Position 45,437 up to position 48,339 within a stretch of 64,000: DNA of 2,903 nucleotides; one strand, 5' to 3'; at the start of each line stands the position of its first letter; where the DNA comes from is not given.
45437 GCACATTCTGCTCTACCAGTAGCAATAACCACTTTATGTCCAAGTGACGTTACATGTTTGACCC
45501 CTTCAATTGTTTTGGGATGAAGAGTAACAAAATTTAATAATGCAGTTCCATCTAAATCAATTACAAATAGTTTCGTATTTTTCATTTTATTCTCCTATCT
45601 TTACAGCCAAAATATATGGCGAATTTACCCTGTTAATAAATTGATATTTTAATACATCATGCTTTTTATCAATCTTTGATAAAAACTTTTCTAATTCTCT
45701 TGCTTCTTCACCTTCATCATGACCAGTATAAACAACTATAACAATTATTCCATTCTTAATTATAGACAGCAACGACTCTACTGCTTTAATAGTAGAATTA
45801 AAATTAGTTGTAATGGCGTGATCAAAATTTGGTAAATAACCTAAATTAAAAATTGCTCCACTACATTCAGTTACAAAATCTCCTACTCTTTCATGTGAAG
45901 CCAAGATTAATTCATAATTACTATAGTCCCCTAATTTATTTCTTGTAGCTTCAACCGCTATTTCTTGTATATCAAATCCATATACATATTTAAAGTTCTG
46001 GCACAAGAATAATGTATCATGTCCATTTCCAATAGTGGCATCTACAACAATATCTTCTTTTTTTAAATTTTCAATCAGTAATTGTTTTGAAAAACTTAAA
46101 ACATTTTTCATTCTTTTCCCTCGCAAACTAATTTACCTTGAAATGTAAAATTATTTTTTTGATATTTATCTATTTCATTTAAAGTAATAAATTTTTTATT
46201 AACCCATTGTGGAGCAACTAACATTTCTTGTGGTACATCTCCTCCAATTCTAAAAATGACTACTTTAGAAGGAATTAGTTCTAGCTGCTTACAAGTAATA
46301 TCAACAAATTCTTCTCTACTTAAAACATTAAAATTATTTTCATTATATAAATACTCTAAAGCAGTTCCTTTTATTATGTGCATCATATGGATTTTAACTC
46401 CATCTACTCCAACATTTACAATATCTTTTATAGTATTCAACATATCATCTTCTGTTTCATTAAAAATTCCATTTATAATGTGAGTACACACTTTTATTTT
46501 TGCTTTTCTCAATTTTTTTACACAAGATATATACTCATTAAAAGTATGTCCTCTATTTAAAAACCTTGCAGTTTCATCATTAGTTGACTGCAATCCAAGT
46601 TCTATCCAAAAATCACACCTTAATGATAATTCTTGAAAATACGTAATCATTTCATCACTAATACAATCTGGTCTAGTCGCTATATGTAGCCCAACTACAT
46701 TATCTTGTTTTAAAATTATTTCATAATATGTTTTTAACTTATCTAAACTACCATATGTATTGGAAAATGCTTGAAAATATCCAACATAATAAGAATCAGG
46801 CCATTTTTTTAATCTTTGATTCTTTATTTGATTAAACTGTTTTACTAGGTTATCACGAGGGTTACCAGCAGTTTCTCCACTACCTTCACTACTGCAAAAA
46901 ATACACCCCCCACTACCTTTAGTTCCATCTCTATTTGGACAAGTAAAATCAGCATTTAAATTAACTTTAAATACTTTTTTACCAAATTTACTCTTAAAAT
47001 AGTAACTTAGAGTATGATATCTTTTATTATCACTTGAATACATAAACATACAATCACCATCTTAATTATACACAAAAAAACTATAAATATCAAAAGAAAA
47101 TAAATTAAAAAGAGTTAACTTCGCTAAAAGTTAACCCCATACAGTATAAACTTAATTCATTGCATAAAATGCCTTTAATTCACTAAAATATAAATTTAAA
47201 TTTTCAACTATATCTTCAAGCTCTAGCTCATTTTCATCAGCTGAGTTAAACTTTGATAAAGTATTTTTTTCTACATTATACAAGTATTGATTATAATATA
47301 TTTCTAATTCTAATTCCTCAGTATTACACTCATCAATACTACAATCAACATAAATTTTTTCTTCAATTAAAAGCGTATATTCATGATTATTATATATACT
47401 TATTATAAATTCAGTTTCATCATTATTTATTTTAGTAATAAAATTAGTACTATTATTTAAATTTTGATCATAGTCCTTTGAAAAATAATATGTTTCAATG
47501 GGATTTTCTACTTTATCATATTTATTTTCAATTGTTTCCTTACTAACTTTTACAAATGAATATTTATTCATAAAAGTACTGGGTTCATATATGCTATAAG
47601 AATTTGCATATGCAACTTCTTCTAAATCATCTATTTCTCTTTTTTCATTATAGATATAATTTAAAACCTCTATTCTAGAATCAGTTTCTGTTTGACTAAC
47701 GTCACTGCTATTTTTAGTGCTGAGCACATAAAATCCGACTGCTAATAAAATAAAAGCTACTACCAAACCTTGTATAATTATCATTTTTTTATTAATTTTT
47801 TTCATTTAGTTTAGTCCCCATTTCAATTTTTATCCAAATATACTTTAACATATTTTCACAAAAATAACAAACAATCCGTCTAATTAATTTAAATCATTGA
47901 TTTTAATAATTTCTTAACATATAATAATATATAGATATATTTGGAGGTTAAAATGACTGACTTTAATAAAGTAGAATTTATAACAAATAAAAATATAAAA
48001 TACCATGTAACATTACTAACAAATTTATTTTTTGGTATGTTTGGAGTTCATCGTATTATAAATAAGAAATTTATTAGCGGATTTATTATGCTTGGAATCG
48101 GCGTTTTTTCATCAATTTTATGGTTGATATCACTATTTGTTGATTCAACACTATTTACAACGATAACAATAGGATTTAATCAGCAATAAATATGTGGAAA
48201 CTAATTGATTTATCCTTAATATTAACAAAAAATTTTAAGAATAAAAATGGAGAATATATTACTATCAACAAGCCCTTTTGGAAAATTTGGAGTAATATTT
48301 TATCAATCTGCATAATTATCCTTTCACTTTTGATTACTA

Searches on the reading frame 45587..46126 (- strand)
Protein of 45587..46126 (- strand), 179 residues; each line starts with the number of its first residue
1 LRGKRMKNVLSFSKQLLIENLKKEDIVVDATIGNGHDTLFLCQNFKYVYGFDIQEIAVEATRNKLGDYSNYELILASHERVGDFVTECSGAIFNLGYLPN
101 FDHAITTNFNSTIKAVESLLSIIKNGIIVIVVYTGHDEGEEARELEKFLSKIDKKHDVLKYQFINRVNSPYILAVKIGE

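Call 50: search_protein_families(library=pfam, proteins=[window:45587-46126:-], max_evalue=0.01)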
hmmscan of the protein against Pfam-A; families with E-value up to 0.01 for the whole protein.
window:45587-46126:- (179 aa): 4 families
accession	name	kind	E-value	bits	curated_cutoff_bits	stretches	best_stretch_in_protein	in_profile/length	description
PF06962.18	rRNA_methylase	-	7.6e-37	126.7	22.7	1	48-174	1-134/137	Putative rRNA methylase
PF13649.12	Methyltransf_25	-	0.0008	20.5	27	1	27-87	1-63/97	Methyltransferase domain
PF13847.12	Methyltransf_31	-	0.0018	18.4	27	1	22-132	2-110/145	Methyltransferase domain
PF01795.25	Methyltransf_5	-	0.0064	16.4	27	0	20-85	17-85/309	MraW methylase family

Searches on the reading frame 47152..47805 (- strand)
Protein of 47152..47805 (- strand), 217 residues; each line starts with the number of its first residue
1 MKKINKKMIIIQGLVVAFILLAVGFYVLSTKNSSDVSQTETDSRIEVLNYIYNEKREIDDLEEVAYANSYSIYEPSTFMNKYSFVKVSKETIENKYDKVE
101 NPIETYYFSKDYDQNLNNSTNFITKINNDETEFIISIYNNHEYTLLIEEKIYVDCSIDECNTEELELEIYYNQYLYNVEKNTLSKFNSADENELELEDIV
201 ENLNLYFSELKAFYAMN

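Call 50: search_protein_families(library=pfam, proteins=[window:47152-47805:-], max_evalue=0.01)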
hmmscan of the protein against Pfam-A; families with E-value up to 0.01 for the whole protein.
window:47152-47805:- (217 aa): 0 families

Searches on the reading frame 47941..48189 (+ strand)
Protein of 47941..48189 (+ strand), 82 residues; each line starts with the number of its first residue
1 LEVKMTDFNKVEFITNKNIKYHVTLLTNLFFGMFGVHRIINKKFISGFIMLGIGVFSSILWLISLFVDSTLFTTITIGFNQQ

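Call 50: search_protein_families(library=pfam, proteins=[window:47941-48189:+], max_evalue=0.01)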
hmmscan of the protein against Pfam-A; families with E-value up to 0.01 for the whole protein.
window:47941-48189:+ (82 aa): 1 family
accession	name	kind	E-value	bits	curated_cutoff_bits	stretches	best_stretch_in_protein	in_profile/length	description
PF05154.21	TM2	-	2.6e-08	34.4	27.9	1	21-66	5-51/51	TM2 domain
